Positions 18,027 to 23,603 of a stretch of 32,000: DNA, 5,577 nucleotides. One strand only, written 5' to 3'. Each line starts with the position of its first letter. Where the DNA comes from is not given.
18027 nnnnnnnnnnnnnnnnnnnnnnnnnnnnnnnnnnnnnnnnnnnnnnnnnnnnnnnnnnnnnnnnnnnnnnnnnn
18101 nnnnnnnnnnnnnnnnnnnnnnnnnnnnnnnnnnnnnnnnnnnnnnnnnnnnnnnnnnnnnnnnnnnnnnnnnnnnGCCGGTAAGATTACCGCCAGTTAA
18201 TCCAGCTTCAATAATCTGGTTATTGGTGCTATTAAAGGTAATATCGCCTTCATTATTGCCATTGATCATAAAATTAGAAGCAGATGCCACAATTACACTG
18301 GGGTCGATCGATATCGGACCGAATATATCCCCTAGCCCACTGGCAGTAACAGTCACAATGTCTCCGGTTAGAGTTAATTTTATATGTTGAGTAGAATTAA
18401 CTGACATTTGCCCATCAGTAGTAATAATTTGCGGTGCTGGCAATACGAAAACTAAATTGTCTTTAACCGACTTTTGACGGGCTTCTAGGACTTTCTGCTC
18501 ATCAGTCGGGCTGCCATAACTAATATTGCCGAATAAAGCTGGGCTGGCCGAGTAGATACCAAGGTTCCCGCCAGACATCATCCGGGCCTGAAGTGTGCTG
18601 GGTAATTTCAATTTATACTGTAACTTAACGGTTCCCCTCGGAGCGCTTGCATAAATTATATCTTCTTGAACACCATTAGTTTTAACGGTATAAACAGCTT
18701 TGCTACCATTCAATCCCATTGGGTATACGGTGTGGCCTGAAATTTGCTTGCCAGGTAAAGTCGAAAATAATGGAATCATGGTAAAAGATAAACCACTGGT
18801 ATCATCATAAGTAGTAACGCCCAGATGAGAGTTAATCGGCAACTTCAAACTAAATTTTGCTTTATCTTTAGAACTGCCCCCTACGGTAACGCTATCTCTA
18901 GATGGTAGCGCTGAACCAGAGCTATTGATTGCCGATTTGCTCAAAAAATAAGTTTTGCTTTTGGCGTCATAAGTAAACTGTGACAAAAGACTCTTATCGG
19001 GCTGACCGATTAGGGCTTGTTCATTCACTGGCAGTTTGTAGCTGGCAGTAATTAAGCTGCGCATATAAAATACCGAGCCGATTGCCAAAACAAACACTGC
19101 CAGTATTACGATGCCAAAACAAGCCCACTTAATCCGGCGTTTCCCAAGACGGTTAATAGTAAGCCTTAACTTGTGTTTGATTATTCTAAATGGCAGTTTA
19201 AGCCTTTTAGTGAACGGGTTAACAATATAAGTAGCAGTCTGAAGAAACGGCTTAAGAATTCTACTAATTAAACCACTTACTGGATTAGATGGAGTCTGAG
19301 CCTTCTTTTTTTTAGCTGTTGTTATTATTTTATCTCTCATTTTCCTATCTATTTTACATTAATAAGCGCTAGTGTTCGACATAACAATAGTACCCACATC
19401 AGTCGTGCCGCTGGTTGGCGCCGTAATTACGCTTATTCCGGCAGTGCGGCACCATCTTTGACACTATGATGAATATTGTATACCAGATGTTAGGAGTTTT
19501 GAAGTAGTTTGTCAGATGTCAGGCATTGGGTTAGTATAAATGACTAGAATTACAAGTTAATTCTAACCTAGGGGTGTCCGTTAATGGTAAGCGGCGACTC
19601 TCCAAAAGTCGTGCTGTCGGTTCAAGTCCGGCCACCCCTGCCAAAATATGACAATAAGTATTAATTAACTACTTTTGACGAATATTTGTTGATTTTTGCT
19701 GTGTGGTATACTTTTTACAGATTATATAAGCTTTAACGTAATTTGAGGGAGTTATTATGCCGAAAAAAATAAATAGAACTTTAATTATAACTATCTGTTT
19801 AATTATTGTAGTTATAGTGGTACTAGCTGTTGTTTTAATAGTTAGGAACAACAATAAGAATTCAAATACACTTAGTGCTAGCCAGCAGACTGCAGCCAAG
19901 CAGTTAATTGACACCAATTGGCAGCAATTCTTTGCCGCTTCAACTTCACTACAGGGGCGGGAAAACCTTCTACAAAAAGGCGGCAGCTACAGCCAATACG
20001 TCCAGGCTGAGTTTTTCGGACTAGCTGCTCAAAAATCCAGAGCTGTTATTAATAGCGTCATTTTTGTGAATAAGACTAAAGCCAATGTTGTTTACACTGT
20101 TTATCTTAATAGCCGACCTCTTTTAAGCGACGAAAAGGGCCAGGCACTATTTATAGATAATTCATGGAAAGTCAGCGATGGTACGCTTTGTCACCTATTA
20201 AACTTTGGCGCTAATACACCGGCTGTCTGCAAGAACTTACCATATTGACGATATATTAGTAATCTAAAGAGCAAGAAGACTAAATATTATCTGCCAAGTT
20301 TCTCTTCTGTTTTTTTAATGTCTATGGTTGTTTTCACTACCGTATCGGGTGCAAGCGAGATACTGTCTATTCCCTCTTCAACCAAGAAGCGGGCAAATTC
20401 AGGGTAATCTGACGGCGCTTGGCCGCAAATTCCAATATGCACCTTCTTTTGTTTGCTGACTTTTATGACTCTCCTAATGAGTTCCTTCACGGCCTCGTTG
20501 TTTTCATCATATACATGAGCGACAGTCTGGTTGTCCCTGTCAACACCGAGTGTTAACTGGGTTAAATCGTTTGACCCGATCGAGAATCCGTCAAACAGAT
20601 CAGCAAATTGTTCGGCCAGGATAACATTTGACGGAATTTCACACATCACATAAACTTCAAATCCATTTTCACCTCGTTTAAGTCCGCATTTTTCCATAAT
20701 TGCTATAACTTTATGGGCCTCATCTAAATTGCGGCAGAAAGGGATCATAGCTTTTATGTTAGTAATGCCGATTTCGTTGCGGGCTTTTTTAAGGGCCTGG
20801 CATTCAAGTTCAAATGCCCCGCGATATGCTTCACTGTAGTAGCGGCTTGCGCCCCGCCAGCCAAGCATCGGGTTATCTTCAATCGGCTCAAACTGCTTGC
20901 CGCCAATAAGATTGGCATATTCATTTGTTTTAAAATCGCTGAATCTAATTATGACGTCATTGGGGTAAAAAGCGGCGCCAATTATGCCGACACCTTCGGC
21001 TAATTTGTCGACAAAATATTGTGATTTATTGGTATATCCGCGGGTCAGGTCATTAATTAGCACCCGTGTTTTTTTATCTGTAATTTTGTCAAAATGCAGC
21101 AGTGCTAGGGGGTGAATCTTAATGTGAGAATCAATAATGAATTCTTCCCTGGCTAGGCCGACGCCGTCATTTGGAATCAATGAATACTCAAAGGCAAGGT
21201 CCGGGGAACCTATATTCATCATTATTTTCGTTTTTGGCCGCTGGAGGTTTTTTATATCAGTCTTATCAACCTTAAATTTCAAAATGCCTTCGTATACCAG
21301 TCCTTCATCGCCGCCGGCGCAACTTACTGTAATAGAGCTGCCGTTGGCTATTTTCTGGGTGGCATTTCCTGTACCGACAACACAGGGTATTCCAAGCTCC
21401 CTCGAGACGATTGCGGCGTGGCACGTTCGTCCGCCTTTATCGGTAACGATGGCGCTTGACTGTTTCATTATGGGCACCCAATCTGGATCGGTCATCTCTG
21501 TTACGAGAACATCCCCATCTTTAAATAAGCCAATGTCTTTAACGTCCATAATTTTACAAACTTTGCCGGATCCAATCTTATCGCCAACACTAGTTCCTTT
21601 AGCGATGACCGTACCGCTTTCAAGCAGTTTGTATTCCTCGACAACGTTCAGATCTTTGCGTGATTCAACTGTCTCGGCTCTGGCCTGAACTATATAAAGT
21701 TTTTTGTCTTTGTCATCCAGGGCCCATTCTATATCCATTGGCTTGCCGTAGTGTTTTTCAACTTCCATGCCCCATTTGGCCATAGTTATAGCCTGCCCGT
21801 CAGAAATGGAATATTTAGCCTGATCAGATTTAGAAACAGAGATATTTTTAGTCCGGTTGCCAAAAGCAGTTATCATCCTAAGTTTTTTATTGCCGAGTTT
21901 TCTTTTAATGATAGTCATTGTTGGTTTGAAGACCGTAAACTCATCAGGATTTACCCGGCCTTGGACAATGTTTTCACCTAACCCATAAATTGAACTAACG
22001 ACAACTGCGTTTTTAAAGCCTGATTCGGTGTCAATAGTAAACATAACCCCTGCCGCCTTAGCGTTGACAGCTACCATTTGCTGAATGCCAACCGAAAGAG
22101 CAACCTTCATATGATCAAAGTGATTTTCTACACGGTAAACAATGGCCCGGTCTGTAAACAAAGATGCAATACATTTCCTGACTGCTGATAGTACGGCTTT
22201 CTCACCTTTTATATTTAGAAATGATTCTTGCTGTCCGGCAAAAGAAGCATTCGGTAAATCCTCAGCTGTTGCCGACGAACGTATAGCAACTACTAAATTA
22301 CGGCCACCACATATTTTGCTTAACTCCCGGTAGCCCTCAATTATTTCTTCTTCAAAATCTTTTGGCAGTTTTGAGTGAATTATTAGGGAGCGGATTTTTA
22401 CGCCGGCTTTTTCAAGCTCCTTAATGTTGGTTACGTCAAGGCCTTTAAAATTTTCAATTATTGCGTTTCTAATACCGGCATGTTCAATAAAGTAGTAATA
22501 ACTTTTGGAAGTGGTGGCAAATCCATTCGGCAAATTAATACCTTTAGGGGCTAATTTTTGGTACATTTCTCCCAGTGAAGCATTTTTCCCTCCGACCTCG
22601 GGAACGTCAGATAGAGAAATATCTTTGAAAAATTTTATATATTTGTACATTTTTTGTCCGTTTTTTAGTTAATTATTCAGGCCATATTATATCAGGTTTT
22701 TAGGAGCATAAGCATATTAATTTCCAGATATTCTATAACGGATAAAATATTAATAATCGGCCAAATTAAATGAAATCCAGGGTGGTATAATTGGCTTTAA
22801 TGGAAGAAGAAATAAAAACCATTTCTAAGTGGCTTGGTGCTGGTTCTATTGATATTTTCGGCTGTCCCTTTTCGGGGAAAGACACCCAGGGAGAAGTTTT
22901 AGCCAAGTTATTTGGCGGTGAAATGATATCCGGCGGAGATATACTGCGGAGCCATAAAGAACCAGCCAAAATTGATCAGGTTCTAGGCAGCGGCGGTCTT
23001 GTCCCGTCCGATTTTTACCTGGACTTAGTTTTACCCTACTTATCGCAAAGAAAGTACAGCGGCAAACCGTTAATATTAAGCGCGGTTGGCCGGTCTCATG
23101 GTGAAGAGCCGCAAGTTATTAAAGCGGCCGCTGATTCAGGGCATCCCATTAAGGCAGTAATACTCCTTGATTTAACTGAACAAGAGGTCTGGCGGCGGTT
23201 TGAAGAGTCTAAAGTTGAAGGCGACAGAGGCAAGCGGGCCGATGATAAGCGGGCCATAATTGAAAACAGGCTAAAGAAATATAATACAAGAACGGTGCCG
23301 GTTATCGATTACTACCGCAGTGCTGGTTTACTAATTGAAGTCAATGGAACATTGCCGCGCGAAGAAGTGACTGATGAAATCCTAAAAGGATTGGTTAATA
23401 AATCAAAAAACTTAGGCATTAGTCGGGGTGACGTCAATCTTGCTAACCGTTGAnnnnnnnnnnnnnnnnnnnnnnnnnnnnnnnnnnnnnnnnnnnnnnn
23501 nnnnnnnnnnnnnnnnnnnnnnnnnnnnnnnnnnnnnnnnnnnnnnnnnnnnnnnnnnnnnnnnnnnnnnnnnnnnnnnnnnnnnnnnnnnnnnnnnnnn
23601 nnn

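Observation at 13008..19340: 2110-aa membrane-anchored protein built from ~25 Kelch-like blades, 17 of which carry a conserved C-x8-C loop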

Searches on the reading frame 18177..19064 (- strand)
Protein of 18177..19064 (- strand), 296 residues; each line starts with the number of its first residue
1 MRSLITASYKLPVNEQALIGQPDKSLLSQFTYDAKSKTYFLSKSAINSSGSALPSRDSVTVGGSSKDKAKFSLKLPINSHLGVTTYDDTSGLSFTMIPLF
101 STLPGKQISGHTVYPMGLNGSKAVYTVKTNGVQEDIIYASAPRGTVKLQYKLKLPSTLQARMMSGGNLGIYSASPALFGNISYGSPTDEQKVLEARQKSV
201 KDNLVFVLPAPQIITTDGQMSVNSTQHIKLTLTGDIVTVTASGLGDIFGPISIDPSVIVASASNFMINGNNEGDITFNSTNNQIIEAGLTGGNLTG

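Call 15: search_protein_families(library=pfam, proteins=[window:18177-19064:-], max_evalue=10)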
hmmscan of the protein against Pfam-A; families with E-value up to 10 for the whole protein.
seq(296 aa): 1 family
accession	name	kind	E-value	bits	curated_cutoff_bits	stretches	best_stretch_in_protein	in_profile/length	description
PF20629.2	GD_AH_C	-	0.085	12.6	26.8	1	178-274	91-191/242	D-galactarate/Altronate dehydratase, C-terminal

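Call 37: search_solved_structures(query=A3, max_evalue=10, show_alignments=2)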
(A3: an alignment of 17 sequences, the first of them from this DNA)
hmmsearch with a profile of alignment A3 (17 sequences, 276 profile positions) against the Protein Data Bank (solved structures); distinct sequences matched with E-value up to 10: 0.

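Call 38: find_homologous_proteins(query=A3, max_evalue=0.001)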
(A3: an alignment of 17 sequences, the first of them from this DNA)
Query A3 (17 sequences) (278 aa, profile of the alignment): 12 proteins with E <= 0.001 among 8000 candidates.
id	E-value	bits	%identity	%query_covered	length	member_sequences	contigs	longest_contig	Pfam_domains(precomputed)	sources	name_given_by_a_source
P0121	2.7e-99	350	43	98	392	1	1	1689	-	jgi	-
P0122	6.0e-99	349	42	97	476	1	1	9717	PF01344.32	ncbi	-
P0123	3.5e-97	343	57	99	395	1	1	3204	-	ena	-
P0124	3.9e-94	333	51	98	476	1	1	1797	-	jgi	jgi:hypothetical protein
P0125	3.9e-90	320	47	96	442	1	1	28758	-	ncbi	ncbi:MAG: hypothetical protein ACREF5_02310, partial [Candidatus Saccharimonadales bacterium]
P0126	4.1e-90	320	36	98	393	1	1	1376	-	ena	-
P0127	3.6e-89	317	39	94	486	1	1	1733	PF24681.2,PF13415.13,PF01344.32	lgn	-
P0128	1.2e-80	289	45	95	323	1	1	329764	-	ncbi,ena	-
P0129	1.2e-70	256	40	96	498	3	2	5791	-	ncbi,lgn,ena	-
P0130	4.0e-58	215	59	58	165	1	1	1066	-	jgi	jgi:hypothetical protein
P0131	1.6e-47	180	36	67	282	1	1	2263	-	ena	-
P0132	1.7e-5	43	100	19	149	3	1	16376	-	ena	-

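Call 42: find_related_loci(query=window:18225-19058:-, collection=genome_contigs, flank=8000)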
Query window:18225-19058:- (278 aa) in genome_contigs; peptide patterns used: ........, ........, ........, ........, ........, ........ (x = any residue, [..] = any of these).
91 stretches matched a pattern, but none encodes a relative of the query by tblastn (E <= 1e-3).

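Call 45: search_protein_families(library=ncbifam, proteins=[window:18225-19058:-], max_evalue=10)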
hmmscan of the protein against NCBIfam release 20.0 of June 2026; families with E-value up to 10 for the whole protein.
window:18225-19058:- (278 aa): 0 families

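Call 46: find_related_loci(query=A4, collection=genome_contigs, flank=8000)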
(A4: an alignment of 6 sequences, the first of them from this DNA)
Query A4 (278 aa) in genome_contigs; peptide patterns used: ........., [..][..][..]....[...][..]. (x = any residue, [..] = any of these).
125 stretches matched a pattern; 39 encode a relative of the query (tblastn E <= 1e-3); 38 distinct loci.
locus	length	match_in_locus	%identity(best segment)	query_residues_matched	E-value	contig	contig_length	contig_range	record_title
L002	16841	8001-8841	70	1-278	3e-105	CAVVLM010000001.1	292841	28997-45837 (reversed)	MAG: uncultured Candidatus Saccharibacteria bacterium isolate MFD04780.bin.1.216 genome assembly, contig: contig_14139,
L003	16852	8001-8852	57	1-278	7e-104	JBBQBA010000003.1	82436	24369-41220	MAG: Candidatus Saccharimonadales bacterium isolate Co_metawrap_1413 Cmw_1413_k141_24543434_length_82436_cov_14.1729, wh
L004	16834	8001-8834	55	2-278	6e-97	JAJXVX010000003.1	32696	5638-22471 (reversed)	MAG: bacterium isolate BP5.bin48 NODE_2065_length_32696_cov_2.083638, whole genome shotgun sequence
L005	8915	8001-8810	49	2-277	3e-72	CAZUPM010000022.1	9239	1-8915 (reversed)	MAG TPA_asm: uncultured Candidatus Saccharibacteria bacterium isolate SRP226684_co1_177 genome assembly, contig: NODE_60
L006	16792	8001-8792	46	3-278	1e-70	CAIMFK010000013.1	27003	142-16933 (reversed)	uncultured Candidatus Saccharibacteria bacterium isolate AM-lipid-02-D2_bin-0413 genome assembly, contig: bin-0413:13/15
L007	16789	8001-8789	47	7-277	7e-70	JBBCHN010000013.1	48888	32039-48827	MAG: Candidatus Saccharibacteria bacterium isolate S6_maxb_bin.5 s5639.ctg005641l, whole genome shotgun sequence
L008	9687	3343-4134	45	3-278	1e-69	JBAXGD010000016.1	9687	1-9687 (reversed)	MAG: bacterium isolate ELA288 MAG288_16, whole genome shotgun sequence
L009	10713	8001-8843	48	6-278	2e-69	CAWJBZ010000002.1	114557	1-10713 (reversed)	MAG: uncultured Candidatus Saccharibacteria bacterium isolate MFD04492.bin.2.31 genome assembly, contig: contig_45433, w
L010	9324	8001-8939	52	2-278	1e-93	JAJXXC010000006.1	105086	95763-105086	MAG: bacterium isolate BP6.bin132 NODE_282_length_105086_cov_2.017502, whole genome shotgun sequence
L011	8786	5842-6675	47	2-278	1e-67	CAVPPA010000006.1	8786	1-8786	MAG: uncultured Candidatus Saccharibacteria bacterium isolate MFD00008.bin.2.54 genome assembly, contig: contig_55694, w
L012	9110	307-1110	42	4-270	3e-61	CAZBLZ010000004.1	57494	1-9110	MAG TPA_asm: uncultured Candidatus Saccharibacteria bacterium isolate SRP200132_co1_634 genome assembly, contig: NODE_81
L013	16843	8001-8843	44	2-278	5e-61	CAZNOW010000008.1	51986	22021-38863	MAG TPA_asm: uncultured Candidatus Saccharibacteria bacterium isolate binchicken_co3_143 genome assembly, contig: NODE_1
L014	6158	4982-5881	43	6-278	3e-57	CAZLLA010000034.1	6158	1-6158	MAG TPA_asm: uncultured Candidatus Saccharibacteria bacterium isolate binchicken_co3_504 genome assembly, contig: NODE_4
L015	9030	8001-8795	47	6-273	5e-56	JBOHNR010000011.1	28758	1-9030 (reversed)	MAG: Candidatus Saccharimonadales bacterium isolate TC-S_metawrap_bin.170 k127_2139643, whole genome shotgun sequence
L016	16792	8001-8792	43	1-273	8e-56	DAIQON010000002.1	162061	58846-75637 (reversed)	MAG TPA_asm: Candidatus Saccharibacteria bacterium isolate CTOTU10846 NODE_2_length_162061_cov_7.672605, whole genome sh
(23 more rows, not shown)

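Call 47: search_protein_representatives(alignment_id=A3)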
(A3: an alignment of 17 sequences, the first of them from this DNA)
Query: 17 sequences, 276 profile positions. Proteins with E-value up to 0.001 (for the whole library): 665; up to 1e-10: 549; up to 1e-30: 468. The best 150 are listed.
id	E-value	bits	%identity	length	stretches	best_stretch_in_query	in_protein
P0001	3.8e-108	377.6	-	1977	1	3-276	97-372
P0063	2.0e-104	365.3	-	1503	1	2-275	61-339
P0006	1.4e-103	362.6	-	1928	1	3-276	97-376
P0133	1.6e-103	362.4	-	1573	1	3-274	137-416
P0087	2.4e-103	361.8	-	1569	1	3-276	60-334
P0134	3.5e-103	361.2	-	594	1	3-275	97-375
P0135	5.7e-103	360.6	-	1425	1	3-275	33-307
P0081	1.9e-102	358.8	-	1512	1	2-275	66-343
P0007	2.3e-102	358.6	-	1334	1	3-276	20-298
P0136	5.0e-102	357.5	-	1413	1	2-275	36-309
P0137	9.5e-102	356.6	-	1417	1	3-275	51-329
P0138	1.8e-101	355.7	-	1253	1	2-275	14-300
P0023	1.5e-100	352.6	-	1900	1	3-275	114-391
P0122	1.9e-99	349.0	-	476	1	2-275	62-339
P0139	4.5e-99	347.8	-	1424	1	2-275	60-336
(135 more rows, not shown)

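Call 56: search_protein_families(library=pfam, alignment_id=A3, max_evalue=5)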
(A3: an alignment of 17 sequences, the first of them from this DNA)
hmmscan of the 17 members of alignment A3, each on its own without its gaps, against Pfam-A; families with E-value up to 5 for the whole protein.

A. member 1, seq(278 aa): 1 family
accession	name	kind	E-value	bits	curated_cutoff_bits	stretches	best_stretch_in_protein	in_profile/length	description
PF20629.2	GD_AH_C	-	0.093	12.5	26.8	1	176-269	91-188/242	D-galactarate/Altronate dehydratase, C-terminal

B. families by the number of members that match (of 17 scanned): 9 families
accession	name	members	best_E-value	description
PF09972.14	DUF2207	1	0.031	Predicted membrane protein (DUF2207) N-terminal domain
PF17547.7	DUF5462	1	0.034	Family of unknown function (DUF5462)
PF15595.11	Imm51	1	0.091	Immunity protein 51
PF20629.2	GD_AH_C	1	0.093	D-galactarate/Altronate dehydratase, C-terminal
PF25778.1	DUF7948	1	0.13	Domain of unknown function (DUF7948)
PF01789.22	PsbP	1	0.18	PsbP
PF25126.1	DUF7818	1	0.2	Domain of unknown function (DUF7818)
PF06004.18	DUF903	1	0.4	Bacterial protein of unknown function (DUF903)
PF14352.11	DUF4402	1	0.52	Domain of unknown function (DUF4402)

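Call 83: search_dna_similar(query=window:18225-19058:-, collection=plasmids, mode=protein, max_evalue=0.01, max_rows=10)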
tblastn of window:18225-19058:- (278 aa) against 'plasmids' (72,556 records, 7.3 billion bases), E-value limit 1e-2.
No match.

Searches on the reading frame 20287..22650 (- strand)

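Call 8: search_protein_families(library=pfam, proteins=[window:20287-22650:-], max_evalue=0.001)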
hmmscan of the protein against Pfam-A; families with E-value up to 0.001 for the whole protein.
window:20287-22650:- (787 aa): 3 families
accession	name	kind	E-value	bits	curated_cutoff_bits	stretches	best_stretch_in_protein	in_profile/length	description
PF01326.24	PPDK_N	-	1.1e-117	393.4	27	1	17-334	2-317/328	Pyruvate phosphate dikinase, AMP/ATP-binding domain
PF02896.24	PEP-utilizers_C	-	2.9e-61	207.7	22.8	1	471-781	17-291/293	PEP-utilising enzyme, PEP-binding domain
PF00391.29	PEP-utilizers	-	1.2e-27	95.8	23.1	1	376-447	1-72/72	PEP-utilising enzyme, mobile domain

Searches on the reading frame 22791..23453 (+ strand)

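Call 8: search_protein_families(library=pfam, proteins=[window:22791-23453:+], max_evalue=0.001)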
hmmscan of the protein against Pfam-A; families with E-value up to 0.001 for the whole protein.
window:22791-23453:+ (220 aa): 2 families
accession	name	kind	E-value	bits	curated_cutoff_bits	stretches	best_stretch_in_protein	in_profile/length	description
PF00406.28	ADK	-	6.9e-18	65.6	26.8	1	22-178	1-149/151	Adenylate kinase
PF13207.12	AAA_17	-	1.1e-07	32.6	27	1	23-143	1-125/136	AAA domain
